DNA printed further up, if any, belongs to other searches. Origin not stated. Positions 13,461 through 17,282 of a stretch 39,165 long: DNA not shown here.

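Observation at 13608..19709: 2,033-aa giant protein (about 16% of the genome) at the end of the structural operon, resembling a polyvalent injected protein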

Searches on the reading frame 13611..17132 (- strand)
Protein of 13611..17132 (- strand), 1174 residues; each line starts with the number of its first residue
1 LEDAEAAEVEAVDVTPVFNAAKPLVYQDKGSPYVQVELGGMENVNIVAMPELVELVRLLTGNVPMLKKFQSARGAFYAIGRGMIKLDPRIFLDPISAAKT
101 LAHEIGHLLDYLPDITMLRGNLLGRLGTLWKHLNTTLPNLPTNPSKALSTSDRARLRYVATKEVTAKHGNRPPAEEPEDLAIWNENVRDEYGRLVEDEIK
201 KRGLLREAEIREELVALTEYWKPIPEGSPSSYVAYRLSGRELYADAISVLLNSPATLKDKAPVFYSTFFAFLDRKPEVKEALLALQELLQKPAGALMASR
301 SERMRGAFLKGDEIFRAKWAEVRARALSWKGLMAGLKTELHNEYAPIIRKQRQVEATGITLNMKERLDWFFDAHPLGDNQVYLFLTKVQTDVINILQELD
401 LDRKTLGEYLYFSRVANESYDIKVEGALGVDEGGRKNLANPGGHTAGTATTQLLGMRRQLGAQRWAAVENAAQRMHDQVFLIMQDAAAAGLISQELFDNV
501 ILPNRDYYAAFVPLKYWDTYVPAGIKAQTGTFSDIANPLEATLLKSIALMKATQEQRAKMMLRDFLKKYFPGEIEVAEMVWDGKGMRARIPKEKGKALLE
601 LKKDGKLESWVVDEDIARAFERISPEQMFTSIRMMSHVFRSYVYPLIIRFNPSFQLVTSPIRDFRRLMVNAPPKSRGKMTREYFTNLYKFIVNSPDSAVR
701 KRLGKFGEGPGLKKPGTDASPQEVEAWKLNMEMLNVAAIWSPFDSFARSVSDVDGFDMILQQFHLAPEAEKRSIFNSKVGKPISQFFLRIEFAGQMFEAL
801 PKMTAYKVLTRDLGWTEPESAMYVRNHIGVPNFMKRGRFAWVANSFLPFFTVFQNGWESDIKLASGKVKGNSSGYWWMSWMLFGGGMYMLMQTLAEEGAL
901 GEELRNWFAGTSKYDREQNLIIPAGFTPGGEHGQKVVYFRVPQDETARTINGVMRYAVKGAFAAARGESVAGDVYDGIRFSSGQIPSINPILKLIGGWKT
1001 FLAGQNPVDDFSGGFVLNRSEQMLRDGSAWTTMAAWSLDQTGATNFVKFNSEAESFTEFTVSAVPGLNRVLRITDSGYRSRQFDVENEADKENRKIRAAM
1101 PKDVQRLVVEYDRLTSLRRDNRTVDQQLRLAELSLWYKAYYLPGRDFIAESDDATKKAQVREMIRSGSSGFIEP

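Call 36: search_protein_representatives(protein=window:13611-17132:-)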
Query: 1174 residues. Proteins with E-value up to 0.001 (for the whole library): 1954; up to 1e-10: 1739; up to 1e-30: 1312. The best 150 are listed.
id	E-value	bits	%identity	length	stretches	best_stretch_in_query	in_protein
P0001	0.0e+00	2675.9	100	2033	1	1-1174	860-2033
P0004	0.0e+00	1373.6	54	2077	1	8-1172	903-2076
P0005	0.0e+00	1180.1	49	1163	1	35-1163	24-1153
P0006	2.7e-298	1008.9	47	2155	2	206-1158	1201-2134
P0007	1.4e-240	817.8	43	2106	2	203-1158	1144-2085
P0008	2.3e-240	817.1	41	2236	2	431-1150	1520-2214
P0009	1.4e-239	814.4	43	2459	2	203-1146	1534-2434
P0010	8.3e-237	805.3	43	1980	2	207-1153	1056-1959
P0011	1.5e-225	768.0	40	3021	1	31-1143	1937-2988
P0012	2.5e-224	763.9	41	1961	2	208-1154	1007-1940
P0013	5.5e-223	759.5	40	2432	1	4-1158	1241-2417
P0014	1.5e-222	758.1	41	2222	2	207-1150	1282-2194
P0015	7.0e-222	755.9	42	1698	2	32-684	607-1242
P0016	7.4e-217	739.2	38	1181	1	34-1164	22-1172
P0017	4.0e-216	736.8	41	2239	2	205-1154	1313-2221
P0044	2.2e-190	651.6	36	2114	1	33-1151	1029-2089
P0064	3.1e-177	608.0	37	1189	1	31-1159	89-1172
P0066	1.8e-175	602.2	36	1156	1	44-1163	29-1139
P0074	1.9e-164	565.7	35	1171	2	27-673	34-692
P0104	1.0e-131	457.3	35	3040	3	207-813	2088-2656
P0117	5.8e-129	448.2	34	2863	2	203-1095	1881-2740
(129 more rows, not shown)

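Call 41: search_solved_structures(query=A1, max_evalue=10)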
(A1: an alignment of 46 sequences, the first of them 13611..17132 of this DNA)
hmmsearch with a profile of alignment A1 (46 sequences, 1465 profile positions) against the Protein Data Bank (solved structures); distinct sequences matched with E-value up to 10: 29.
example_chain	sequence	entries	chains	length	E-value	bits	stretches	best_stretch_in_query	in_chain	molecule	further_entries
3enk_A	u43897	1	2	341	0.011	16.6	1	649-760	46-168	UDP-glucose 4-epimerase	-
8iqf_A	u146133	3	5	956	0.023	15.6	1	101-237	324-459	Chromatin assembly factor 1 subunit A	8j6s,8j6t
8iqg_A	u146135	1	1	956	0.023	15.6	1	101-237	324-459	Chromatin assembly factor 1 subunit A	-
9dzw_A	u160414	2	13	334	0.037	14.9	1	97-272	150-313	CalC6_3 with DHR extension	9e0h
9kpz_H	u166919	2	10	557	0.052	14.4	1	98-323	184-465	Ubiquitin-like protein SMT3,Tol-Pal system protein TolA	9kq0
1i84_S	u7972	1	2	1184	0.063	14.1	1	91-309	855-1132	SMOOTH MUSCLE MYOSIN HEAVY CHAIN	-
9ijj_A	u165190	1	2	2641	0.066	14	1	115-285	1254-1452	Cilia and flagella associated protein 46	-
3rk3_E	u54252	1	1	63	0.21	12.3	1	611-665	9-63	Complexin-1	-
9b1e_K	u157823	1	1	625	0.28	12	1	80-295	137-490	SWR1-complex protein 3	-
8rd2_A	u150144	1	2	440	0.35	11.6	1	33-253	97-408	Invariant surface glycoprotein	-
9m3i_C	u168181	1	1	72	0.41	11.4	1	659-721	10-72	Transcriptional regulatory protein LGE1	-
12dl_LA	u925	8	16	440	0.7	10.6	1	78-319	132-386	KH domain-containing protein 3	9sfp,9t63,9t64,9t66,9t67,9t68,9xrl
8fd6_A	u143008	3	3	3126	0.87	10.3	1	84-294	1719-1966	Cytoplasmic dynein 1 heavy chain 1,Serine--tRNA ligase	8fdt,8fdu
8t1i_J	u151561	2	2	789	1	10.1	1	84-295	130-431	Mediator of RNA polymerase II transcription subunit 15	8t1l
8dot_A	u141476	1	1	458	1.1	10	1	46-232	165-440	methane clathrate binding protein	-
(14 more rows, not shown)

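Call 42: find_homologous_proteins(query=A1, max_evalue=1e-10)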
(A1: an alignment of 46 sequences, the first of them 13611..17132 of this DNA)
Query A1 (46 sequences) (1174 aa, profile of the alignment): 328 proteins with E <= 1e-10 among 8000 candidates; the best 120 are listed.
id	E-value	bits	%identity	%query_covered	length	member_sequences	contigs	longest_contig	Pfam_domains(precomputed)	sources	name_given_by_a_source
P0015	0.0e+0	1639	39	99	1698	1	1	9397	PF04002.21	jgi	jgi:hypothetical protein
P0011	0.0e+0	1596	38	95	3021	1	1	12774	PF04002.21,PF04851.22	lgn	-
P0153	0.0e+0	1582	40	96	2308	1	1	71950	PF04002.21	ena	-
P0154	0.0e+0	1569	41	96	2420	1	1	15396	PF04002.21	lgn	-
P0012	0.0e+0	1568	37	96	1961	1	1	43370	-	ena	-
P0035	0.0e+0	1567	35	96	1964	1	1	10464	-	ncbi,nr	ncbi:MAG: hypothetical protein D6692_01745 [Planctomycetota bacterium]|nr:MAG: hypothetical protein 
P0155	0.0e+0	1566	39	97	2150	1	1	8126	PF18760.8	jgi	jgi:hypothetical protein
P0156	0.0e+0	1548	38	96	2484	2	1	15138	-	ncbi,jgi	jgi:hypothetical protein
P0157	0.0e+0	1541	40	96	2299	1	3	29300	PF04002.21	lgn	-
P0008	0.0e+0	1536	38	97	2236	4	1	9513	PF18798.7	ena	-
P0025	0.0e+0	1535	36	97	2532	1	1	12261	PF04002.21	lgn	-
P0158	0.0e+0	1532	38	97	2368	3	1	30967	PF04002.21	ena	-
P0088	0.0e+0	1526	31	81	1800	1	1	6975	-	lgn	-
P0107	0.0e+0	1517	31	92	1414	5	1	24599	-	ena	-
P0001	0.0e+0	1517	100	100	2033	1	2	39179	-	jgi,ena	-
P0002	0.0e+0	1504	90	100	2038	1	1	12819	PF18762.8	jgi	-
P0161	0.0e+0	1477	39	96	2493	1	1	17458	PF04002.21,PF18819.7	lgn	-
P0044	0.0e+0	1457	35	94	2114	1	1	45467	PF18762.8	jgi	jgi:hypothetical protein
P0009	0.0e+0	1444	40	80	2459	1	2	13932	PF04002.21,PF18819.7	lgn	-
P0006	0.0e+0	1407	42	98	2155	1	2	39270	PF18762.8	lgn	-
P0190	0.0e+0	1349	35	80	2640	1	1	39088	PF04002.21,PF18819.7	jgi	jgi:proteasome lid subunit RPN8/RPN11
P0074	0.0e+0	1341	33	95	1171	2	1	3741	-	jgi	jgi:hypothetical protein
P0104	0.0e+0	1258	30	94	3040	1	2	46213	PF18857.7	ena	-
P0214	0.0e+0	1193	33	40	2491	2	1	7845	PF13871.13,PF13872.13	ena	-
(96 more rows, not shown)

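Call 48: find_related_loci(query=A1, collection=genome_contigs, flank=10000)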
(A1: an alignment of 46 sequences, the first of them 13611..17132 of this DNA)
Query A1 (1174 aa) in genome_contigs; peptide patterns used: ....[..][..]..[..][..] (x = any residue, [..] = any of these).
118 stretches matched a pattern; 46 encode a relative of the query (tblastn E <= 1e-3); 46 distinct loci.
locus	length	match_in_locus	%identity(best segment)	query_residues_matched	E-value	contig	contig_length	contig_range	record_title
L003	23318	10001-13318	38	29-1165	0e+0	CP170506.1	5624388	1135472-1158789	MAG: Chthoniobacteraceae bacterium isolate SH-KS-3 chromosome, complete genome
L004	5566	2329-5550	36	38-988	5e-145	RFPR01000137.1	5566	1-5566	MAG: Proteobacteria bacterium isolate WB4_3_0938 contig_100_136, whole genome shotgun sequence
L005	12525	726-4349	30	11-1168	4e-136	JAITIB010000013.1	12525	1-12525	MAG: Puniceicoccales bacterium isolate Pc512_bin99 k119_2938296, whole genome shotgun sequence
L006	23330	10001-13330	35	18-1141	0e+0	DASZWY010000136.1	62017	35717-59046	MAG TPA_asm: Opitutales bacterium isolate SMAG_U6169 k141_985479, whole genome shotgun sequence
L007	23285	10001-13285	30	53-1140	6e-128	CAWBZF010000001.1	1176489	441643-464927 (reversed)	MAG: uncultured Gemmatimonadales bacterium isolate MFD03066.bin.2.49 genome assembly, contig: contig_10976, whole genome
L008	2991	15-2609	29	187-1095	3e-124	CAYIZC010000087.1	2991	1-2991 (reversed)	MAG TPA_asm: uncultured Gammaproteobacteria bacterium isolate ERP122455_co1_170 genome assembly, contig: NODE_16860_leng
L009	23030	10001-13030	29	62-1072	2e-116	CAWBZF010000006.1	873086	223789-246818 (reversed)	MAG: uncultured Gemmatimonadales bacterium isolate MFD03066.bin.2.49 genome assembly, contig: contig_4659, whole genome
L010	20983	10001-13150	29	44-1085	2e-113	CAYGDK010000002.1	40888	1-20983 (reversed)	MAG TPA_asm: uncultured Candidatus Saccharibacteria bacterium isolate ERP113451_co1_246 genome assembly, contig: NODE_96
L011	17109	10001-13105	30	30-1143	8e-103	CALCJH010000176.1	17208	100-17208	MAG: uncultured bacterium isolate H1_Bin_MAXBIN__082_sub_1 genome assembly, contig: c_000000242735, whole genome shotgun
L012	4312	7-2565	28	205-1111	2e-102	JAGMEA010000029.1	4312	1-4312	MAG: Candidatus Babeliales bacterium isolate RS_18_31 ZL530.bin.31.fa_29, whole genome shotgun sequence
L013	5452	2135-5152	27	47-1099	2e-97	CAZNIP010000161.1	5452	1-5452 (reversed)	MAG TPA_asm: uncultured Desulfohalobiaceae bacterium isolate binchicken_co15_205 genome assembly, contig: NODE_14588_len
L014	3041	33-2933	29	74-1048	2e-97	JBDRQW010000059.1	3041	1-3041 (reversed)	MAG: Candidatus Beckwithbacteria bacterium isolate MEGAHIT-group-2.65 k141_240911, whole genome shotgun sequence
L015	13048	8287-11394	26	39-1096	1e-85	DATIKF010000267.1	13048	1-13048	MAG TPA_asm: Dissulfurispiraceae bacterium isolate SMAG_U15711 k141_56888, whole genome shotgun sequence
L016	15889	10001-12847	28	93-1092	1e-84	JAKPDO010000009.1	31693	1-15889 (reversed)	MAG: Planctomycetota bacterium isolate JPMR_maxbin.066 k141_678438, whole genome shotgun sequence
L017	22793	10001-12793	27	97-1079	1e-82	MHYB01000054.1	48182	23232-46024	MAG: Planctomycetes bacterium GWF2_50_10 gwf2_scaffold_2338, whole genome shotgun sequence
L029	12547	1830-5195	25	47-1126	2e-69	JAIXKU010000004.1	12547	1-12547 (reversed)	MAG: Flavobacteriales bacterium isolate UW1SPNA046 one-stage_bin046_NODE_3401, whole genome shotgun sequence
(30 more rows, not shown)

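Call 53: predict_structure(alignment_id=A1)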
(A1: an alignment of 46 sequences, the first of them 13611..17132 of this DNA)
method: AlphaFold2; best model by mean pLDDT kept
length: 1174 residues; sequences in the alignment: 46
mean_pLDDT: 81.9   pTM: 0.73
mean pLDDT of the five models: 81.9, 78.5, 77.4, 75.9, 74.6
residues with pLDDT >= 90: 454; 70-90: 521; 50-70: 131; < 50: 68
segments of 3 or more residues with pLDDT < 50: 1-29, 329-339, 624-627, 704-711, 742-752
pLDDT, mean of each block of 10 residues (from residue 1): 34 31 37 61 86 96 91 90 93 90 95 82 78 68 67 90 94 93 92 88 84 93 86 88 94 92 91 89 92 91 94 86 56 41 79 86 85 83 87 89 95 94 60 87 95 95 96 95 93 91 92 88 83 95 92 90 92 92 88 91 91 87 53 64 72 84 91 90 86 63 48 69 83 87 38 64 58 61 76 82 92 91 91 76 67 85 85 88 90 91 91 86 88 88 87 89 86 75 64 79 82 70 79 81 61 72 76 85 79 82 91 88 92 93 91 88 91 78
secondary structure, 60 per line:
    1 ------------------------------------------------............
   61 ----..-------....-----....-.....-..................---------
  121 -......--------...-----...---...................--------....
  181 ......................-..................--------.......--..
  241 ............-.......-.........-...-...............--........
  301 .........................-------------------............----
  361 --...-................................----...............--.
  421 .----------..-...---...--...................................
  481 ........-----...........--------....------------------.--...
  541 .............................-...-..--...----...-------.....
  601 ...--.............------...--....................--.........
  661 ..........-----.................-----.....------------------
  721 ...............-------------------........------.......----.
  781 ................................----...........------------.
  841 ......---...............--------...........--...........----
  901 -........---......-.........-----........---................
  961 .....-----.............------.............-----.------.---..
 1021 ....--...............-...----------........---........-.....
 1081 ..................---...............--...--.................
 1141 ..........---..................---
elements in order (helices of 4 or more, strands of 3 or more residues): H49-60 E74-77 E83-86 H88-92 H94-111 H122-127 E136-138 H150-168 H177-202 E204-206 H207-221 H230-236 H239-252 H254-260 H262-270 H276-290 H293-325 H345-356 H367-398 H403-417 H446-488 H494-504 H538-569 E579-581 E586-588 E596-603 E606-613 H614-618 H630-649 H652-670 H676-692 H698-702 H721-735 H755-762 H769-775 H780-812 H817-827 H840-846 H850-864 H873-883 H886-896 H902-909 H913-918 E920-928 E934-941 H945-965 H971-983 H990-1002 H1019-1024 H1027-1041 H1056-1063 H1067-1070 E1071-1074 H1076-1098 H1102-1116 H1124-1150 H1154-1171
